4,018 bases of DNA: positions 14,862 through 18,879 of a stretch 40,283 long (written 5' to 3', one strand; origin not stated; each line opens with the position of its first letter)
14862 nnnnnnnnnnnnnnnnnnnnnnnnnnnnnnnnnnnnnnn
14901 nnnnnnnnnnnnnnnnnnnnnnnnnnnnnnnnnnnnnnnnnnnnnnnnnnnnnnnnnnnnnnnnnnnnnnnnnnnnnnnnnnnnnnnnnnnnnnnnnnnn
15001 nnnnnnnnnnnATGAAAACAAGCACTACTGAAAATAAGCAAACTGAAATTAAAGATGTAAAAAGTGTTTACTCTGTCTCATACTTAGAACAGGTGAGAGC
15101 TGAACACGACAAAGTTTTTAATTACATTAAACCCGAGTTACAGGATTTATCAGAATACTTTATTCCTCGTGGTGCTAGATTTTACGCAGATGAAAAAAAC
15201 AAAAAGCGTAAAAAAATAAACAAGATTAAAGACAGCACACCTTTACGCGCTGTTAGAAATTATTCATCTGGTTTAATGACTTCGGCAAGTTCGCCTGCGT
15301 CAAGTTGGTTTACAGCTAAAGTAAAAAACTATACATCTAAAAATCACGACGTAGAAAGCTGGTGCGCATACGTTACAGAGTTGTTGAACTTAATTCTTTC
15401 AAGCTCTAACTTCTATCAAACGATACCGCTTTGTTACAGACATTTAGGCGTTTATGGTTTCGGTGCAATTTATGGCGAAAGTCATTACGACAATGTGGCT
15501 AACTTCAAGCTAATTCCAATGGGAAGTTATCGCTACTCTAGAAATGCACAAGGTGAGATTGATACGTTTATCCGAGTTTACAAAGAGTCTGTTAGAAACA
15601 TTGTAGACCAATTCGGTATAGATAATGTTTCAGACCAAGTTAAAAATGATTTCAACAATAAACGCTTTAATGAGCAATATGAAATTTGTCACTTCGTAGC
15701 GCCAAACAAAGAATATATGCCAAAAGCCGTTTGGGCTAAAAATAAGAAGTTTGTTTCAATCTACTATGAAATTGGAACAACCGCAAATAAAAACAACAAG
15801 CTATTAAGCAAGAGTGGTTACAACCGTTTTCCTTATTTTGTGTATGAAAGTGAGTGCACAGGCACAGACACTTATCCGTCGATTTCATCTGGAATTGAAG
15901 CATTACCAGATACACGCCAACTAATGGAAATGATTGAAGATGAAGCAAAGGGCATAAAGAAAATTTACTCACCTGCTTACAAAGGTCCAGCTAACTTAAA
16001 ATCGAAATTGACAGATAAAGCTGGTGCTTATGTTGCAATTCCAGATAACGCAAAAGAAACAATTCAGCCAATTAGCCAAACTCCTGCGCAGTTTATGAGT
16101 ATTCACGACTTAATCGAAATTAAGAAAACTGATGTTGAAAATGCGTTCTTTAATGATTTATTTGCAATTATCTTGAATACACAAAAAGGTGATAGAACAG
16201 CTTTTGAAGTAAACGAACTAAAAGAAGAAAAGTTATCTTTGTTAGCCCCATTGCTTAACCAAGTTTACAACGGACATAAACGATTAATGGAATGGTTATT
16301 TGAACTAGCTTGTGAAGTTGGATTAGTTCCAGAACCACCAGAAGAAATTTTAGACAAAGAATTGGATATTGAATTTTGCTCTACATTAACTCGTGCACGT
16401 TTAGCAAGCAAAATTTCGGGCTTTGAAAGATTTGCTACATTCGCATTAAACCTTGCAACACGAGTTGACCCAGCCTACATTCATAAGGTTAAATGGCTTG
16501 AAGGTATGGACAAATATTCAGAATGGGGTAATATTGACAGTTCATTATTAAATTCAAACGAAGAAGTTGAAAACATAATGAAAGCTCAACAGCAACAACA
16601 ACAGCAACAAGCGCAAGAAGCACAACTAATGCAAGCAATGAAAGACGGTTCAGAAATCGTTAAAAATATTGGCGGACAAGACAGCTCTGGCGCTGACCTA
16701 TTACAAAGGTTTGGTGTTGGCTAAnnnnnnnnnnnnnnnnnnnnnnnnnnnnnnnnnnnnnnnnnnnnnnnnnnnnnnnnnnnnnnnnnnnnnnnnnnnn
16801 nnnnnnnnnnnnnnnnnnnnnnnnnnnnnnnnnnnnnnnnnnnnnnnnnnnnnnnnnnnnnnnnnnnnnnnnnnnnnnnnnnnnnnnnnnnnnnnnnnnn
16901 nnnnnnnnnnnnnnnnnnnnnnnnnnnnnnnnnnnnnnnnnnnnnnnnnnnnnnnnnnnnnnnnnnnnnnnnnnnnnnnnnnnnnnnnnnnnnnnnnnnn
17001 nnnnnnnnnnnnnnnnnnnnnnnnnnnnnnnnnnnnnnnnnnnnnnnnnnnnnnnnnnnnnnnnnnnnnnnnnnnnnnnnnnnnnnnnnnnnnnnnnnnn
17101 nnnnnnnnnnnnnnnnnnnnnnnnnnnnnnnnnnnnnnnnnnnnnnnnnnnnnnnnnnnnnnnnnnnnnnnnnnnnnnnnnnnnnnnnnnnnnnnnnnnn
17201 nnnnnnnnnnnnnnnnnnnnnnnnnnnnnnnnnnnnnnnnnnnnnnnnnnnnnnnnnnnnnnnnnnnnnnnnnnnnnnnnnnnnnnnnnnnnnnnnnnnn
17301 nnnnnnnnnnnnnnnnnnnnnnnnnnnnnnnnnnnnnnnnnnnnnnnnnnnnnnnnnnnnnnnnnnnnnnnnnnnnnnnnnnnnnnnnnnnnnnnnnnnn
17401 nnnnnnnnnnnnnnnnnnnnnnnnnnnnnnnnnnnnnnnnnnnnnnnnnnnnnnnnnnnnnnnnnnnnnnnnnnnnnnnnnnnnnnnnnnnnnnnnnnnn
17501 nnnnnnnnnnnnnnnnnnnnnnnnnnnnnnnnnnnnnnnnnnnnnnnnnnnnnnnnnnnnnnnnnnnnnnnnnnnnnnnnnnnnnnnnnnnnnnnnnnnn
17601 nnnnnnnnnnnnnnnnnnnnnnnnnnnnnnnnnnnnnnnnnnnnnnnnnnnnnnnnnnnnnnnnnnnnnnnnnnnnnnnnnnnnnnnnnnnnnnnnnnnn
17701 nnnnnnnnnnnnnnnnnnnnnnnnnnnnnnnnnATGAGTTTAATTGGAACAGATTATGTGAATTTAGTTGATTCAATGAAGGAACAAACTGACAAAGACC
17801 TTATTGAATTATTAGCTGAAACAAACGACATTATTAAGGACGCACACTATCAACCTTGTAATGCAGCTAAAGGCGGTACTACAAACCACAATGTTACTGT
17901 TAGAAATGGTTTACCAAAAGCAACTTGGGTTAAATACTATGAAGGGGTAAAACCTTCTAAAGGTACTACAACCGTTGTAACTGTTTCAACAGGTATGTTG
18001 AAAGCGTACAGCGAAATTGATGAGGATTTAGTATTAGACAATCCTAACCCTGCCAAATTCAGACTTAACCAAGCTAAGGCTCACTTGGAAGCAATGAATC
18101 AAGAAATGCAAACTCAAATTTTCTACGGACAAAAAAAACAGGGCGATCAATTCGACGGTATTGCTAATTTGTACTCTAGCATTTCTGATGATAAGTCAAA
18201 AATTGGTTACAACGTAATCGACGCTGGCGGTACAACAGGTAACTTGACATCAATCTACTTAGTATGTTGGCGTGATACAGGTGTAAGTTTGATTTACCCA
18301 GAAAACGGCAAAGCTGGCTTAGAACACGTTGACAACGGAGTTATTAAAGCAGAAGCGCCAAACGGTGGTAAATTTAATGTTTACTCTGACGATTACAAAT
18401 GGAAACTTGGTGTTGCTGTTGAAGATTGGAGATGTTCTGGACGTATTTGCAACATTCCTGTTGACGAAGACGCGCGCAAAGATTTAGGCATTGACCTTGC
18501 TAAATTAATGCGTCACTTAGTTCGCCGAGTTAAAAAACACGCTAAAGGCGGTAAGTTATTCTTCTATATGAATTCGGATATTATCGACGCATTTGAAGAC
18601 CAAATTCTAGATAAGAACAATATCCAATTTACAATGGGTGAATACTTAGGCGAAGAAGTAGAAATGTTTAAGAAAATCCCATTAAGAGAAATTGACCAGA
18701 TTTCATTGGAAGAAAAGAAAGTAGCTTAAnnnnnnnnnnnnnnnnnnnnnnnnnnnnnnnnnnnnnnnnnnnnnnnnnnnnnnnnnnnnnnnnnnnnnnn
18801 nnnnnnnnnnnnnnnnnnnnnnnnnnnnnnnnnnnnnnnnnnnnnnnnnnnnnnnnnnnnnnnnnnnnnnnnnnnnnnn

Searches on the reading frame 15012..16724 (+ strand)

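Call 86: search_protein_families(library=pfam, proteins=[window:15012-16724:+], max_evalue=0.001)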
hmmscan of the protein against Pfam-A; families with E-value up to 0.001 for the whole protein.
window:15012-16724:+ (570 aa): 1 family
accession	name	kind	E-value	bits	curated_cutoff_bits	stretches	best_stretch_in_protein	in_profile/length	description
PF12236.14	Head-tail_con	-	1.5e-91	307.8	27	1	36-513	15-489/489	Bacteriophage head to tail connecting protein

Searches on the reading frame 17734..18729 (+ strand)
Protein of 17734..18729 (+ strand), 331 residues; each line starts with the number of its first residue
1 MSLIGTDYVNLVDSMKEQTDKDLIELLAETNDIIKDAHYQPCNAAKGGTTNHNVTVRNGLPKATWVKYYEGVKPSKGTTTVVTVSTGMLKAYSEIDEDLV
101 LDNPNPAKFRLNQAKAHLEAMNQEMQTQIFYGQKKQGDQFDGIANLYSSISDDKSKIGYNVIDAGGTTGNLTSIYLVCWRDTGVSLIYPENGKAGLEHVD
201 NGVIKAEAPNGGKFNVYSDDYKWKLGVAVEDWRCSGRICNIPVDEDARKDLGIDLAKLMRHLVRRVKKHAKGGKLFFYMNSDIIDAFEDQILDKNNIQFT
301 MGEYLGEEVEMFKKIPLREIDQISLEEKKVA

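Call 86: search_protein_families(library=pfam, proteins=[window:17734-18729:+], max_evalue=0.001)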
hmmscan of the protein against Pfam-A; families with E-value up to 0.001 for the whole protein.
window:17734-18729:+ (331 aa): 1 family
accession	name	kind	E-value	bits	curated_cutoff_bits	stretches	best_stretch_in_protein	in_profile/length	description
PF20911.3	GP7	-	1.4e-98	330.1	27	1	20-330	6-312/313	Major capsid protein GP7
